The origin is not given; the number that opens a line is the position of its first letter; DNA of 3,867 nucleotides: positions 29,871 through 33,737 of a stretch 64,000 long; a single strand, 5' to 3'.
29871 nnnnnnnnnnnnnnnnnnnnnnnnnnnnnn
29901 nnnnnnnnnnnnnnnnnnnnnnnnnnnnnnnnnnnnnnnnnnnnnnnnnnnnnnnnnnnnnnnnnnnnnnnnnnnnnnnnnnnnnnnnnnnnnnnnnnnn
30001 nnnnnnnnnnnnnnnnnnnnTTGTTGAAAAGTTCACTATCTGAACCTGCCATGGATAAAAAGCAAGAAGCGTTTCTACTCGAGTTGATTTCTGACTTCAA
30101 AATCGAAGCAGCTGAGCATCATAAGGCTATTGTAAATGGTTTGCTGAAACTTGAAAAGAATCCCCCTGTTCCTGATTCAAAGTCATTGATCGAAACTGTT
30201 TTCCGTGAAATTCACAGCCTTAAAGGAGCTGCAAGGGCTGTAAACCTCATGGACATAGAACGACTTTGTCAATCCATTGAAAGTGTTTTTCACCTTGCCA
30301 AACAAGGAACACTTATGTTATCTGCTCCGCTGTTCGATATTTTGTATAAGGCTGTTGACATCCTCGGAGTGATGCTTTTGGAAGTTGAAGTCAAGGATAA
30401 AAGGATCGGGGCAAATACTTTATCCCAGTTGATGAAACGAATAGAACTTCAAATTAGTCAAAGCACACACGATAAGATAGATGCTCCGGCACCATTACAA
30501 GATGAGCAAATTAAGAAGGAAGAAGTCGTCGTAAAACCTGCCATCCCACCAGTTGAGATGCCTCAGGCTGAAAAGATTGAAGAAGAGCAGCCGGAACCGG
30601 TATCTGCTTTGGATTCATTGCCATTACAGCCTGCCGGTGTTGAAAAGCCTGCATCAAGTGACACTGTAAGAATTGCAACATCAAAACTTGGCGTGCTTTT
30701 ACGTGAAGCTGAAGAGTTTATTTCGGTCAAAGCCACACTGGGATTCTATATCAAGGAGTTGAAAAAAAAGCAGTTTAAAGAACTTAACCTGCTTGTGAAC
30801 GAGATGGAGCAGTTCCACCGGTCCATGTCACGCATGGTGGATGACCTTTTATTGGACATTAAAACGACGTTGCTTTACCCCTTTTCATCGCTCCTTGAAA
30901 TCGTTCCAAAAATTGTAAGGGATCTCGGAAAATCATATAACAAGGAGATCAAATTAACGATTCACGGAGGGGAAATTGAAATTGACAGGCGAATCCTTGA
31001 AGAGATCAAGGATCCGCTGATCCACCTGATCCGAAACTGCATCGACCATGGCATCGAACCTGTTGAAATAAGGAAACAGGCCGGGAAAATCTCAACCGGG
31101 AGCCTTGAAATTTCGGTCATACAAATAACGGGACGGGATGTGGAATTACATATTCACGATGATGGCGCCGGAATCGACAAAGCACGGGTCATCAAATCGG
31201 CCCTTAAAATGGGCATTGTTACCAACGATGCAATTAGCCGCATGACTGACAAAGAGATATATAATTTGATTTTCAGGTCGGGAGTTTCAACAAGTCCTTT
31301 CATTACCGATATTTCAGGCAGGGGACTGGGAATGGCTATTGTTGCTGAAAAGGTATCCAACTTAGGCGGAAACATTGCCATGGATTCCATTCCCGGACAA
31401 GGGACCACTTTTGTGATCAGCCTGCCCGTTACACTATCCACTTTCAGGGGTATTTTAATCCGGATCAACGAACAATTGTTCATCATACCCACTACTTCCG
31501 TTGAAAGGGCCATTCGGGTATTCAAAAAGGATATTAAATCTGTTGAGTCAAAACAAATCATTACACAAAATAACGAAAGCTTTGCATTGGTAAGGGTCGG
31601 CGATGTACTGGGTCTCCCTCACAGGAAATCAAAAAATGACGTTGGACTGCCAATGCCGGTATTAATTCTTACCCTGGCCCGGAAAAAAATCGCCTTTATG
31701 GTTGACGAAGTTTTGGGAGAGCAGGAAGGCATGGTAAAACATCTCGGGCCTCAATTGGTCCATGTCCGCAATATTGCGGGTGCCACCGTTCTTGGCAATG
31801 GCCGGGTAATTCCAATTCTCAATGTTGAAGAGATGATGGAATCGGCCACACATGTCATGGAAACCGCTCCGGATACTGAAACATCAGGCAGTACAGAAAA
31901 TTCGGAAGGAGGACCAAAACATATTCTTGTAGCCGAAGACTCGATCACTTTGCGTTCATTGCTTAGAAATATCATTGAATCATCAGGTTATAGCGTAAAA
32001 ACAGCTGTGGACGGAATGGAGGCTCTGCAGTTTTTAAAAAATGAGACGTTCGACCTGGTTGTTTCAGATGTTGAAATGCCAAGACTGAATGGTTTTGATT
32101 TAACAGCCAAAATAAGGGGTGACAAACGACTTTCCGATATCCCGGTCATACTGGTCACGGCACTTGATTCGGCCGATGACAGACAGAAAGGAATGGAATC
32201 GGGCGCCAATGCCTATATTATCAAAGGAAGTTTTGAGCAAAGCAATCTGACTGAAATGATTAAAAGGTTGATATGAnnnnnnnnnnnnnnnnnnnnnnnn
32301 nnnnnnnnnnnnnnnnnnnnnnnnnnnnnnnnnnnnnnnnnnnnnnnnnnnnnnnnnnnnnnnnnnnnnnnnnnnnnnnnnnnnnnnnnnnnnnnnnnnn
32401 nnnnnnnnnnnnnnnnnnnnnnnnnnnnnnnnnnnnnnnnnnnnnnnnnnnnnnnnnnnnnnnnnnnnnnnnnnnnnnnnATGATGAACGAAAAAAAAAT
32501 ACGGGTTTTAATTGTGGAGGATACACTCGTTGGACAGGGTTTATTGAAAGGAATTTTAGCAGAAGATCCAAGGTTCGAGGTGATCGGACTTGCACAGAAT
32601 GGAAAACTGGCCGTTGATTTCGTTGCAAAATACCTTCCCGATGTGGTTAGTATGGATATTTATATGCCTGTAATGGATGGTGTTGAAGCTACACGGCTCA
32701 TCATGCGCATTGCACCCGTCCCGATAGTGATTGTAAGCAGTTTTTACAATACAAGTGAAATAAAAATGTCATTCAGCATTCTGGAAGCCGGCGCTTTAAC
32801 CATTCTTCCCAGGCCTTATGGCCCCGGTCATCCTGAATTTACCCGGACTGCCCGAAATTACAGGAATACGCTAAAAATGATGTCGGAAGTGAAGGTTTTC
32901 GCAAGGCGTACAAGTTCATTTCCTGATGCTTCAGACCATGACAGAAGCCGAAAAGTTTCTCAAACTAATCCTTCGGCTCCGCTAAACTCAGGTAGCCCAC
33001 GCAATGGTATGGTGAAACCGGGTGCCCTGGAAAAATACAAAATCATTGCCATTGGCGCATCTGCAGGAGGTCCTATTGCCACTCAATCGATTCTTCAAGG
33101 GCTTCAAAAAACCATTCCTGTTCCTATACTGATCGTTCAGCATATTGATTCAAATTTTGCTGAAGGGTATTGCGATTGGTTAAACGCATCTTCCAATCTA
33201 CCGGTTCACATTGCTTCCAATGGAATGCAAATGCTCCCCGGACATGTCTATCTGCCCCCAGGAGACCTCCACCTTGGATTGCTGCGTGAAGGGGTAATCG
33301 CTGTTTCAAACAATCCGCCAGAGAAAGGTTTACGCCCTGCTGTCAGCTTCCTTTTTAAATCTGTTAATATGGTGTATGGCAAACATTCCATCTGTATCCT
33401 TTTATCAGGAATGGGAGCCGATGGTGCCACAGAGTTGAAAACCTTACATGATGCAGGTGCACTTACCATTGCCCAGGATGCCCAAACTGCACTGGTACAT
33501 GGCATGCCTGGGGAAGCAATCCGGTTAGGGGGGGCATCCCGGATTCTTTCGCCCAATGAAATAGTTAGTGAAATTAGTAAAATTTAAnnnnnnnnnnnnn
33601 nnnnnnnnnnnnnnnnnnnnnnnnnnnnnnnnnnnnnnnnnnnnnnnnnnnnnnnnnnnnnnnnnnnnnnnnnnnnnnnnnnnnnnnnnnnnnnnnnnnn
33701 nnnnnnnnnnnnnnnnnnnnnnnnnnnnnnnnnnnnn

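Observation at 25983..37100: Wsp-like chemosensory cluster whose output position holds a receiver-histidine kinase, in a T9SS (non-flagellar type) genome context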

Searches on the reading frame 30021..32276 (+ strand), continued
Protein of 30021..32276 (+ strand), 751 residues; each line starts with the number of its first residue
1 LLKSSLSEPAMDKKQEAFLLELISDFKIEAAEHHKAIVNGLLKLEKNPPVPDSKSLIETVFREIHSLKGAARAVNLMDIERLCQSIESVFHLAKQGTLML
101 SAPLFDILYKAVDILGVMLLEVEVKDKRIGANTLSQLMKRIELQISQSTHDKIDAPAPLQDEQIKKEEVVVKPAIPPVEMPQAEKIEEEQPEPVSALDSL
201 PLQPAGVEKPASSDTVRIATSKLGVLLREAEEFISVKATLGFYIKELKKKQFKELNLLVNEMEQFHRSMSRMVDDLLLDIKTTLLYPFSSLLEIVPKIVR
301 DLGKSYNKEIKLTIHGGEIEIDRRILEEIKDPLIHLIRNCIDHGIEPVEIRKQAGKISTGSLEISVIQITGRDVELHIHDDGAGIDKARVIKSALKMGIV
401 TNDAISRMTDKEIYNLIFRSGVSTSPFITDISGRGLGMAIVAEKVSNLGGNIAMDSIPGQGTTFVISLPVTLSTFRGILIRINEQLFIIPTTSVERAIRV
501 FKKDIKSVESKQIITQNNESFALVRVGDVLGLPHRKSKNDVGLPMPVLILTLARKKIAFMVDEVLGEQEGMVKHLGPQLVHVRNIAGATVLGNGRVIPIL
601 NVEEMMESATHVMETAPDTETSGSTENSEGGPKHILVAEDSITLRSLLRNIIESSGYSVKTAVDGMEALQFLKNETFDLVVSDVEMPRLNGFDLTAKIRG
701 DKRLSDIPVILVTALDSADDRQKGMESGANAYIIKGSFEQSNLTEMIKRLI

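Call 61: search_protein_families(library=pfam, proteins=[L050:17848-19002:+, L071:16454-17578:+, L071:13417-16236:+, L085:14719-15084:+, L058:5078-6871:+, L069:15122-16492:+, L069:16476-21626:+, L067:13345-15954:+, L080:13376-15586:+, L073:13753-16083:+], max_evalue=0.00001)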
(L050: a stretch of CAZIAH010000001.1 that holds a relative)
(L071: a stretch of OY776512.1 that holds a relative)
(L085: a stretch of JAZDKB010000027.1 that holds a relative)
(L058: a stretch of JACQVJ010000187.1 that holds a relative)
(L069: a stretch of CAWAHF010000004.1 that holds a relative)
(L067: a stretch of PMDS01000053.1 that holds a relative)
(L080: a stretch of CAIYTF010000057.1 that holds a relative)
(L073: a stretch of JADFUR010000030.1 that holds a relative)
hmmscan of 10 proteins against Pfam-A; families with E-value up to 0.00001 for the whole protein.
L050:17848-19002:+ (384 aa): 1 family
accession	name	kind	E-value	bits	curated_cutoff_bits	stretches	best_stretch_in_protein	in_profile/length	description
PF00072.30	Response_reg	-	1.9e-29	102.5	30.2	1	18-129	1-110/111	Response regulator receiver domain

L071:16454-17578:+ (374 aa): 3 families
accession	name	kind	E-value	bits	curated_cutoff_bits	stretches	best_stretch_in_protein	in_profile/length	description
PF13487.12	HD_5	-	5.8e-29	101.5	27.2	1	200-343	34-169/170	HD domain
PF00072.30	Response_reg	-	2.6e-25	89.2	30.2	1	8-119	1-110/111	Response regulator receiver domain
PF01966.28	HD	-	5.4e-19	69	22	1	173-312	2-115/116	HD domain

L071:13417-16236:+ (939 aa): 5 families
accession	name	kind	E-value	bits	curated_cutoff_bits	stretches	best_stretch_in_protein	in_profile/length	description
PF00072.30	Response_reg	-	1.1e-79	264.3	30.2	3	598-709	1-110/111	Response regulator receiver domain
PF02518.31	HATPase_c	-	1.5e-26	93.4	26.4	1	312-423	1-106/111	Histidine kinase-, DNA gyrase B-, and HSP90-like ATPase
PF00512.31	HisKA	-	2.1e-20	73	26.9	1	200-265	1-66/66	His Kinase A (phospho-acceptor) domain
PF01627.28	Hpt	-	1e-09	38.9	24.6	1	764-841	2-79/84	Hpt domain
PF23198.2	PDE8A_N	-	5.9e-07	29.9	29.6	0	610-687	25-103/147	PDE8A-like, N-terminal domain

L085:14719-15084:+ (121 aa): 1 family
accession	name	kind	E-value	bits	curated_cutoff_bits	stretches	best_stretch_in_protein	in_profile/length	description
PF00072.30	Response_reg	-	4.2e-27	95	30.2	1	5-116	1-110/111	Response regulator receiver domain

L058:5078-6871:+ (598 aa): 5 families
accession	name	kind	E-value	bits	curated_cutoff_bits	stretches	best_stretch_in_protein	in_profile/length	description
PF00072.30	Response_reg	-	2e-27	96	30.2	1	16-127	1-110/111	Response regulator receiver domain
PF13185.12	GAF_2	-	1.3e-18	67.9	28.6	1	209-346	1-136/136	GAF domain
PF02518.31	HATPase_c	-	9.1e-14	52.3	26.4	1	502-596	2-84/111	Histidine kinase-, DNA gyrase B-, and HSP90-like ATPase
PF01590.32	GAF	-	9.5e-10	39.6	22.4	1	214-345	4-133/133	GAF domain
PF13492.12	GAF_3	-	2e-06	28.7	27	1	214-347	4-129/129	GAF domain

L069:15122-16492:+ (456 aa): 3 families
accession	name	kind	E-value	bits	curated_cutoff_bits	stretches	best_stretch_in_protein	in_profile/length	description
PF00072.30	Response_reg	-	1.8e-25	89.7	30.2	1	6-116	2-110/111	Response regulator receiver domain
PF02518.31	HATPase_c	-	1.7e-24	86.8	26.4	1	316-426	2-109/111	Histidine kinase-, DNA gyrase B-, and HSP90-like ATPase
PF00512.31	HisKA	-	7.1e-10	39.2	26.9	1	203-268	2-64/66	His Kinase A (phospho-acceptor) domain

L069:16476-21626:+ (1716 aa): 11 families
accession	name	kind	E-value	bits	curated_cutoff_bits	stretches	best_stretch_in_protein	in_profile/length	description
PF13426.13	PAS_9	-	6.8e-72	238.7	27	6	855-960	1-103/103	PAS domain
PF00989.32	PAS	-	2e-64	215.1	22.6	5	976-1083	4-113/113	PAS fold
PF00072.30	Response_reg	-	1e-50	171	30.2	2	16-127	1-110/111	Response regulator receiver domain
PF13188.13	PAS_8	-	2.5e-40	135.5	21.8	1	400-453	1-51/65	PAS domain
PF08448.16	PAS_4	-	1.3e-37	128.8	23.1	3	980-1086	2-108/110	PAS fold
PF02518.31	HATPase_c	-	9.9e-28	97.2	26.4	1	1469-1578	2-110/111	Histidine kinase-, DNA gyrase B-, and HSP90-like ATPase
PF08447.18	PAS_3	-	1.2e-22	80.4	25.6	0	1248-1314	5-73/89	PAS fold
PF13185.12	GAF_2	-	7.6e-19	68.7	28.6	1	243-380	3-136/136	GAF domain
PF00512.31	HisKA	-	5.1e-18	65.3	26.9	1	1355-1420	2-66/66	His Kinase A (phospho-acceptor) domain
PF24820.1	Diguanyl_cycl_sensor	-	2.8e-13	50.2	28.1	0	852-942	3-95/109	Diguanylate cyclase-like sensor domain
PF01590.32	GAF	-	1.6e-10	42.1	22.4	0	768-830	71-132/133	GAF domain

L067:13345-15954:+ (869 aa): 5 families
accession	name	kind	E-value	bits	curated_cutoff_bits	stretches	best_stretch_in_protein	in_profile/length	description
PF00072.30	Response_reg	-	1.3e-47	160.9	30.2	2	18-129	1-110/111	Response regulator receiver domain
PF02518.31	HATPase_c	-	3.4e-27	95.5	26.4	1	601-719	2-110/111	Histidine kinase-, DNA gyrase B-, and HSP90-like ATPase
PF00512.31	HisKA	-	4.9e-19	68.6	26.9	1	488-553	1-66/66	His Kinase A (phospho-acceptor) domain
PF08448.16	PAS_4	-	6.3e-10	39.7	23.1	0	361-469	4-109/110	PAS fold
PF13426.13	PAS_9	-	2.2e-06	28.3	27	0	368-467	7-103/103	PAS domain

L080:13376-15586:+ (736 aa): 6 families
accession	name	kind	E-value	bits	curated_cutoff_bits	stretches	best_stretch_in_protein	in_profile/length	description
PF00072.30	Response_reg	-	3.4e-47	159.7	30.2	2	13-124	1-110/111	Response regulator receiver domain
PF02518.31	HATPase_c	-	9e-25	87.7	26.4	1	466-579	2-110/111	Histidine kinase-, DNA gyrase B-, and HSP90-like ATPase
PF13426.13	PAS_9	-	9.3e-16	58.4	27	1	233-333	2-103/103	PAS domain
PF00512.31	HisKA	-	7.1e-14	52.1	26.9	1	355-419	2-66/66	His Kinase A (phospho-acceptor) domain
PF00989.32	PAS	-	4.4e-12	46.5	22.6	1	224-314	3-94/113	PAS fold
PF13188.13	PAS_8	-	1.1e-06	28.8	21.8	1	223-264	2-43/65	PAS domain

L073:13753-16083:+ (776 aa): 5 families
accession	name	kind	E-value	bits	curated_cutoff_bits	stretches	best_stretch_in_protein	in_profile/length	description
PF00072.30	Response_reg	-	8.5e-26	90.8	30.2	1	15-126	1-110/111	Response regulator receiver domain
PF02518.31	HATPase_c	-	5.1e-23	82.1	26.4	1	669-774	2-105/111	Histidine kinase-, DNA gyrase B-, and HSP90-like ATPase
PF13185.12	GAF_2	-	3.8e-17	63.2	28.6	1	242-379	3-136/136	GAF domain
PF00512.31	HisKA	-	7.8e-11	42.3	26.9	1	562-624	4-63/66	His Kinase A (phospho-acceptor) domain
PF01590.32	GAF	-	3.1e-07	31.4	22.4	1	298-378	56-133/133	GAF domain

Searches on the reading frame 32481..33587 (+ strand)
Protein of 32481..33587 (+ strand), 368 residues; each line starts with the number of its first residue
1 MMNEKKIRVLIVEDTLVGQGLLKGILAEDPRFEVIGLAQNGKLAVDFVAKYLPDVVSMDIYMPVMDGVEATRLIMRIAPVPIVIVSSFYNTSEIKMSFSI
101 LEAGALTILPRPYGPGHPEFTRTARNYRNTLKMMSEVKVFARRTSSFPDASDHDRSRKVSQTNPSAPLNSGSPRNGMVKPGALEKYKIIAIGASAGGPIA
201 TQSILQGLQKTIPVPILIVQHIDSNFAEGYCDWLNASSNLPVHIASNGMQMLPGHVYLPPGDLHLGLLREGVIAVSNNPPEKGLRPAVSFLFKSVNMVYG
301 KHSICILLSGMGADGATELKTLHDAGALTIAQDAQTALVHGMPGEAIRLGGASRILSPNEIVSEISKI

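Call 3: search_protein_families(library=pfam, proteins=[window:32481-33587:+], max_evalue=0.01)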
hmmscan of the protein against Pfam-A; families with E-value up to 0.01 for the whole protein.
window:32481-33587:+ (368 aa): 2 families
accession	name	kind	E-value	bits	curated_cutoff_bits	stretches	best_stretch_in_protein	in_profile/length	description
PF01339.22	CheB_methylest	-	2.1e-54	184.3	24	1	189-365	1-174/174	CheB methylesterase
PF00072.30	Response_reg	-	1.3e-14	54.7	30.2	1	9-114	1-102/111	Response regulator receiver domain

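Call 14: search_protein_families(library=ncbifam, proteins=[window:32481-33587:+], max_evalue=0.00001)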
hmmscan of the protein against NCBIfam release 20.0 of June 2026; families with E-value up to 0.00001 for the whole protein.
window:32481-33587:+ (368 aa): 27 families (the best 25 are shown)
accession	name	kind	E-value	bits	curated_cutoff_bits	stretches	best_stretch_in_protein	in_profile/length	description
NF009206.0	PRK12555.1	subfamily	7.1e-92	308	342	1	7-366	1-333/340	chemotaxis-specific protein-glutamate methyltransferase CheB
NF001965.0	PRK00742.1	subfamily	1.4e-87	294.2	293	1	5-367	2-351/357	chemotaxis-specific protein-glutamate methyltransferase CheB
NF041367.1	CheY_Halo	equivalog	5.8e-15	55.7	200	1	9-113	1-101/114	chemotaxis protein CheY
NF052445.1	RespRegMctR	equivalog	1.1e-11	44.5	300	1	6-102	1-96/205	two-component system response regulator MctR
TIGR02875.1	spore_0_A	equivalog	1.3e-11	44.2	200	1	5-90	1-88/262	sporulation transcription factor Spo0A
NF007018.1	PRK09483.1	equivalog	2.4e-11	43.7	280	1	7-110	2-103/217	UvrY/SirA/GacA family response regulator transcription factor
NF007969.0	PRK10693.1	equivalog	2.7e-10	39.8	329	1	8-96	9-96/337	two-component system response regulator RssB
NF011896.0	PRK15369.1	equivalog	6.8e-10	38.9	242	1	5-107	2-102/211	two component system response regulator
NF008469.0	PRK11361.1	equivalog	1.9e-09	36.8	714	1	7-113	5-107/461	acetoacetate metabolism transcriptional regulator AtoC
NF040689.1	MtrAB_MtrA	equivalog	3.8e-09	36.2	300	1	9-115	1-102/219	MtrAB system response regulator MtrA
NF007135.0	PRK09581.1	equivalog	6.2e-09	35.2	474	1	8-112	4-106/457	PleD family two-component system response regulator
NF008677.0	PRK11697.1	equivalog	8.3e-09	35.1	246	1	7-88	2-83/238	two-component system response regulator BtsR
NF041945.1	LuxN_Vibrio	equivalog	8.3e-09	34.1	1550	1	4-97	718-810/839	quorum-sensing autoinducer 1 sensor kinase/phosphatase LuxN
NF007982.1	PRK10710.1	equivalog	1.7e-08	34.3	380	1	4-115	5-111/235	envelope stress response regulator BaeR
NF007935.0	PRK10651.1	equivalog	1.8e-08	33.8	250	1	1-90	1-90/216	two-component system response regulator NarL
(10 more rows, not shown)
